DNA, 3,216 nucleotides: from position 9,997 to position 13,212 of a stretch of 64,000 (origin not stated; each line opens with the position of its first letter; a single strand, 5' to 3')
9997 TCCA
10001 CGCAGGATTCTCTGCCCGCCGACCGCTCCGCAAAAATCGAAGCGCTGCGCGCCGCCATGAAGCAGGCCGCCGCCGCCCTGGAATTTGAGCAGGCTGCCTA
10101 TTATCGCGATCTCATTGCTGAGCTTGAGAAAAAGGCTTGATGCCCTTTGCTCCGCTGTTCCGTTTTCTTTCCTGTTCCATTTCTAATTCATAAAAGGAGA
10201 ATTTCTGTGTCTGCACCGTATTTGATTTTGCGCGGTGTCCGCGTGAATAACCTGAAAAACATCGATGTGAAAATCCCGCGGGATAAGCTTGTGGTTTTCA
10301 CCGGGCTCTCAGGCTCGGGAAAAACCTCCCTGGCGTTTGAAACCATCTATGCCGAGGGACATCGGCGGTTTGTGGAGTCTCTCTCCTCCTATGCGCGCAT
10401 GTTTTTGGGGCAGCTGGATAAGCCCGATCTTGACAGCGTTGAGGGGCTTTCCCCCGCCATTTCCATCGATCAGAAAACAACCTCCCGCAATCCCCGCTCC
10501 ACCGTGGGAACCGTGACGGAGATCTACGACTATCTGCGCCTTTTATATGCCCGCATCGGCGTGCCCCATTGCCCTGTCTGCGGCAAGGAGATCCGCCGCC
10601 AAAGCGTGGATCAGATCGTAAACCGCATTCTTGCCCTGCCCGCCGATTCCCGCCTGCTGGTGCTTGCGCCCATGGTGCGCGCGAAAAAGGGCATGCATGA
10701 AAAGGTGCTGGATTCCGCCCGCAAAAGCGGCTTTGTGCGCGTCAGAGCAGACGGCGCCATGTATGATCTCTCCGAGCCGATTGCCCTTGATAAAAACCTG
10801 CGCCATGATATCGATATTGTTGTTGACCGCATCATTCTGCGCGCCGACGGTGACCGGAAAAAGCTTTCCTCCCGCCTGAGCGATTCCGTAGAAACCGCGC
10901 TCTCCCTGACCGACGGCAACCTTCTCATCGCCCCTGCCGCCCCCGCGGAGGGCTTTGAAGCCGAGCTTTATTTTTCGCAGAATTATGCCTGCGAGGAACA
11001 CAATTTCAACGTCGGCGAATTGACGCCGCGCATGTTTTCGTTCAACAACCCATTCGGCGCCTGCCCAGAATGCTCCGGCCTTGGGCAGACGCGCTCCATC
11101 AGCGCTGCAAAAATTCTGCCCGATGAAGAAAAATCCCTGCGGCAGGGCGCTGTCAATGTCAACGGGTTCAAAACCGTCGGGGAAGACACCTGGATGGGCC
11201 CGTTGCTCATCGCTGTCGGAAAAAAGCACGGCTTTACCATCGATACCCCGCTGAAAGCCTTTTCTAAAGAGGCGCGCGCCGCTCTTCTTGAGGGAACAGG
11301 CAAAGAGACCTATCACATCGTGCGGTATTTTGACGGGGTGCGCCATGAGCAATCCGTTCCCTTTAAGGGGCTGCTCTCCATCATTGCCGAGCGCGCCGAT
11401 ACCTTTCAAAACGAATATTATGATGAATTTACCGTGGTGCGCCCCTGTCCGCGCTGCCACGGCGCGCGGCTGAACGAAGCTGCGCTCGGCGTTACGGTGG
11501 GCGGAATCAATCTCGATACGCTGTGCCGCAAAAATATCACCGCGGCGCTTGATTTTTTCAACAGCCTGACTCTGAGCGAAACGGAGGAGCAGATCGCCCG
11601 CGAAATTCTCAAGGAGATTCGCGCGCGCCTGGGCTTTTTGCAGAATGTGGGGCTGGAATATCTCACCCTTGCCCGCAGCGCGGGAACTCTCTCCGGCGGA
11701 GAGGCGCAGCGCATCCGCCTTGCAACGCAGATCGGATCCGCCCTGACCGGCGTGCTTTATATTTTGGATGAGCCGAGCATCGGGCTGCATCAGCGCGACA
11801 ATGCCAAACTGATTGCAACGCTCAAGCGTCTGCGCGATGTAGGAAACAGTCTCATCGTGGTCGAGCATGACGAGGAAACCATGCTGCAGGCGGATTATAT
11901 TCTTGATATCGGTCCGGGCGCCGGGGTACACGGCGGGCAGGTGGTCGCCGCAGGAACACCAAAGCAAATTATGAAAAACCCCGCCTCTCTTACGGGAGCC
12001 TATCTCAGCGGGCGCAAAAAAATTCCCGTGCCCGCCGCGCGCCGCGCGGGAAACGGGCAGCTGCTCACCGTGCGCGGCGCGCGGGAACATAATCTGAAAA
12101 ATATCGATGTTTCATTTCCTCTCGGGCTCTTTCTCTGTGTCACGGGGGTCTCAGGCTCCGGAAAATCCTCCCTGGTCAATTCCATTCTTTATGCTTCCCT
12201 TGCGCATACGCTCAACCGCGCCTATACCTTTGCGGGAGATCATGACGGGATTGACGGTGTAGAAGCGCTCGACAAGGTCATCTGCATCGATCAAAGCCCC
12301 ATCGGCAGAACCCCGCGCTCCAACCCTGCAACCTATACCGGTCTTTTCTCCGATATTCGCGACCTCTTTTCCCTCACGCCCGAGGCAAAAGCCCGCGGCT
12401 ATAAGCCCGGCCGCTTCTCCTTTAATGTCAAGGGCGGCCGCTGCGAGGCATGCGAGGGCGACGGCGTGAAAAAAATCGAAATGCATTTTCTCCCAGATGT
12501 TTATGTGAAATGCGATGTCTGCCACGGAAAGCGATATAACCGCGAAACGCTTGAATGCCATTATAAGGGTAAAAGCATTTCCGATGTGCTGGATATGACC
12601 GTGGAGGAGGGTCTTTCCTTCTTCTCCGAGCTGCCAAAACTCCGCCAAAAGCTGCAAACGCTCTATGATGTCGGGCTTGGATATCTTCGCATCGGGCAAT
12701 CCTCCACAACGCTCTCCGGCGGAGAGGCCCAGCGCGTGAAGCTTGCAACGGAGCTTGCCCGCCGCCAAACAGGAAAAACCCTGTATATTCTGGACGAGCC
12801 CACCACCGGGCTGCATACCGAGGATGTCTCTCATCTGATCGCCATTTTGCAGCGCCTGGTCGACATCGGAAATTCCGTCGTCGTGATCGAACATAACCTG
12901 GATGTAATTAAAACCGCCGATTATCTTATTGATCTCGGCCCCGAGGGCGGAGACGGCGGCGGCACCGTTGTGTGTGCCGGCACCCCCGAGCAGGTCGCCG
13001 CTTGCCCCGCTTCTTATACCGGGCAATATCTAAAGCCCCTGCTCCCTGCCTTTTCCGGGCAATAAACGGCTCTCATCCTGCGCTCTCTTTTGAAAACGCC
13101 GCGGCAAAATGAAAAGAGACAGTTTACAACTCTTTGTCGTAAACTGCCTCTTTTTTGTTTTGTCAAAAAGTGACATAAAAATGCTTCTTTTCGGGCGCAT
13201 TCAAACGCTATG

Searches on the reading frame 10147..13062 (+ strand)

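Call 41: search_protein_families(library=pfam, proteins=[window:10147-13062:+], max_evalue=0.00001)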
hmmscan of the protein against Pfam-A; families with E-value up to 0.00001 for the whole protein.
window:10147-13062:+ (972 aa): 7 families
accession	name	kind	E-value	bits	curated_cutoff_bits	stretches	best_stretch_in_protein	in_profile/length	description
PF17760.6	UvrA_inter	-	5.4e-36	123.2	23.3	1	152-262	1-106/109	UvrA interaction domain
PF00005.33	ABC_tran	-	4.1e-20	73.2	25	0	834-887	87-137/137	ABC transporter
PF17755.6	UvrA_DNA-bind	-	3.9e-16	59.7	23.2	1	321-424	3-103/110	UvrA DNA-binding domain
PF02463.25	SMC_N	-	3.9e-12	46.5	40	0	853-929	134-210/220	RecF/RecN/SMC N terminal domain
PF13191.12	AAA_16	-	1.4e-07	32.6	32.6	0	661-700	25-61/167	AAA ATPase domain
PF13304.12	AAA_21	-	5e-06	27.2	27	0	862-901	243-283/304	AAA domain, putative AbiEii toxin, Type IV TA system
PF20703.3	nSTAND1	-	7.5e-06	26.3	27.1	0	662-687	35-60/379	Novel STAND NTPase 1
